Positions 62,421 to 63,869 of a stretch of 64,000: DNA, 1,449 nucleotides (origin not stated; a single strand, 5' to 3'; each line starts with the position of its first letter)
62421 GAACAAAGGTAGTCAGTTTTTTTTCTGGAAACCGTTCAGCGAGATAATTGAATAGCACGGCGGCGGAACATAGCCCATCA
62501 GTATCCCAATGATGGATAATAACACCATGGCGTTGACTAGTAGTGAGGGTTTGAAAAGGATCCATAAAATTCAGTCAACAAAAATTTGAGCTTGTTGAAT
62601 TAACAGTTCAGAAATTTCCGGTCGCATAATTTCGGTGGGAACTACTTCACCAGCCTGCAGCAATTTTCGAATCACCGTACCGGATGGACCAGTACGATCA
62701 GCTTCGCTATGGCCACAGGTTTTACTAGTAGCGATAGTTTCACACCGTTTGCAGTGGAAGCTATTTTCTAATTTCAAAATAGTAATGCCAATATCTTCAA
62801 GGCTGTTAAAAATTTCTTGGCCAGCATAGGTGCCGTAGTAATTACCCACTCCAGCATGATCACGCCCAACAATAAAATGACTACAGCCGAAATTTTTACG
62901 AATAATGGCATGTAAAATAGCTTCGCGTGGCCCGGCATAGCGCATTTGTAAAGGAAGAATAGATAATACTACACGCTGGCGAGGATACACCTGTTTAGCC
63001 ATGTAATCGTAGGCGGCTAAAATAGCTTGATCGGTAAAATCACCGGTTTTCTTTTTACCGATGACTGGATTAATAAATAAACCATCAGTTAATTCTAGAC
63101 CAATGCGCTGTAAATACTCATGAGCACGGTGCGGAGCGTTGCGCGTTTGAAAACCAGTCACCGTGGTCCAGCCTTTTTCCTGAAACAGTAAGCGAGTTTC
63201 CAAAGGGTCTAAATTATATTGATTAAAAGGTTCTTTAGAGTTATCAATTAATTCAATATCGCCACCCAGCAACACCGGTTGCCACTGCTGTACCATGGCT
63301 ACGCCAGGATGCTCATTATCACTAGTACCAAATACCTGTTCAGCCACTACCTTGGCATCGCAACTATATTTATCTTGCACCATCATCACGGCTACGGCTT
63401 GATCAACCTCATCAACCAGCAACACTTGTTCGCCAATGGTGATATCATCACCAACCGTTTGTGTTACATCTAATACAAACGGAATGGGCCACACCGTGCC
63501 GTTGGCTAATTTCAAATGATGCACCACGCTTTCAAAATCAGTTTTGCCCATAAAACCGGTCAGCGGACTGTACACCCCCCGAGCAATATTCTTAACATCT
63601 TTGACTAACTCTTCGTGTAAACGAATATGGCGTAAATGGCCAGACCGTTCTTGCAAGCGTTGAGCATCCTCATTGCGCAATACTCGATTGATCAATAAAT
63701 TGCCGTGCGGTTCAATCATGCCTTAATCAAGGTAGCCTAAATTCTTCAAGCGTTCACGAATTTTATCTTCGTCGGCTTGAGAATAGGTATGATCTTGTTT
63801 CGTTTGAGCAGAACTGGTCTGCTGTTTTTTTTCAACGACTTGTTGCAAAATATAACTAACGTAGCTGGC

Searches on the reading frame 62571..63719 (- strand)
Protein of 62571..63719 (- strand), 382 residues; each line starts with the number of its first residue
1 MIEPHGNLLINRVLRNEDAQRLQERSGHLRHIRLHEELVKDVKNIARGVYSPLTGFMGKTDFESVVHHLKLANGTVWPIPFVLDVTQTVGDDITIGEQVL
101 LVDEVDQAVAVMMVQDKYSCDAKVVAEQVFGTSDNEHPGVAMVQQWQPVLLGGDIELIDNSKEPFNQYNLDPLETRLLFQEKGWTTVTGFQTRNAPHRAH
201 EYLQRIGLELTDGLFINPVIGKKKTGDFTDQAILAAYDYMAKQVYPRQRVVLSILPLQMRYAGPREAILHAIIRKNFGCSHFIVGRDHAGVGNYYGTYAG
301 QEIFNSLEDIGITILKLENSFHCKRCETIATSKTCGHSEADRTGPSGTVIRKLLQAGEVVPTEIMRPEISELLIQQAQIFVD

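Call 9: search_protein_families(library=pfam, proteins=[window:62571-63719:-], max_evalue=0.001)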
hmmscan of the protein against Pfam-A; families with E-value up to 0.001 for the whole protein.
window:62571-63719:- (382 aa): 2 families
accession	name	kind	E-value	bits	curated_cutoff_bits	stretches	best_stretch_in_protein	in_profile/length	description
PF01747.23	ATP-sulfurylase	-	9.4e-85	283.8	24.3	1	167-375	2-211/212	ATP-sulfurylase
PF14306.12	PUA_2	-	7.8e-49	165.8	27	1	2-159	1-158/159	PUA-like domain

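Call 16: find_encoding_contigs(protein=window:62571-63719:-, flank=10000, max_places=3)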
Protein window:62571-63719:- (382 aa): 4 contigs read that carry it; 3 places shown.
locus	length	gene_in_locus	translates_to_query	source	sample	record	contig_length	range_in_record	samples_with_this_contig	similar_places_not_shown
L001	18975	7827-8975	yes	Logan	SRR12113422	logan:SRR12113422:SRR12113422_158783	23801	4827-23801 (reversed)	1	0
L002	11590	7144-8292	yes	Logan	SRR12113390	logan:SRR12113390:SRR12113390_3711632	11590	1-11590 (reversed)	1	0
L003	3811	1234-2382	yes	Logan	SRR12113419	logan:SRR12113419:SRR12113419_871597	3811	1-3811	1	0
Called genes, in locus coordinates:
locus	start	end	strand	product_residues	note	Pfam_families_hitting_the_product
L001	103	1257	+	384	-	PF20706:GT4-conflict, PF13439:Glyco_transf_4, PF13477:Glyco_trans_4_2 (faint), PF13579:Glyco_trans_4_4, PF00534:Glycos_transf_1, PF13692:Glyco_trans_1_4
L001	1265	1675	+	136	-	PF04138:GtrA_DPMS_TM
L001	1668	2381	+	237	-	PF00535:Glycos_transf_2, PF10111:Glyco_tranf_2_2 (weak), PF13641:Glyco_tranf_2_3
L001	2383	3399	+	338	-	PF04321:RmlD_sub_bind (weak), PF01073:3Beta_HSD (weak), PF01370:Epimerase, PF16363:GDP_Man_Dehyd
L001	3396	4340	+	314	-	PF01073:3Beta_HSD, PF01370:Epimerase, PF02719:Polysacc_synt_2, PF04321:RmlD_sub_bind, PF05368:NmrA (faint), PF07993:NAD_binding_4, PF13460:NAD_binding_10, PF16363:GDP_Man_Dehyd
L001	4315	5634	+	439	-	PF02558:ApbA (faint), PF03721:UDPG_MGDP_dh_N, PF00984:UDPG_MGDP_dh, PF03720:UDPG_MGDP_dh_C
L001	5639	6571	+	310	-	PF00535:Glycos_transf_2, PF13641:Glyco_tranf_2_3 (weak)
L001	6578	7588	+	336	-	PF13439:Glyco_transf_4, PF20706:GT4-conflict, PF00534:Glycos_transf_1, PF13692:Glyco_trans_1_4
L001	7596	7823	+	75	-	-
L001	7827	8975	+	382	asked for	PF14306:PUA_2, PF01747:ATP-sulfurylase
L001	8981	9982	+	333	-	PF01368:DHH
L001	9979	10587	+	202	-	PF01583:APS_kinase, PF13671:AAA_33 (weak)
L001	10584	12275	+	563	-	-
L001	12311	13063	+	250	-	PF01066:CDP-OH_P_transf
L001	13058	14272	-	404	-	PF13173:AAA_14, PF13635:DUF4143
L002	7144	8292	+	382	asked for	PF14306:PUA_2, PF01747:ATP-sulfurylase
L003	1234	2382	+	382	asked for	PF14306:PUA_2, PF01747:ATP-sulfurylase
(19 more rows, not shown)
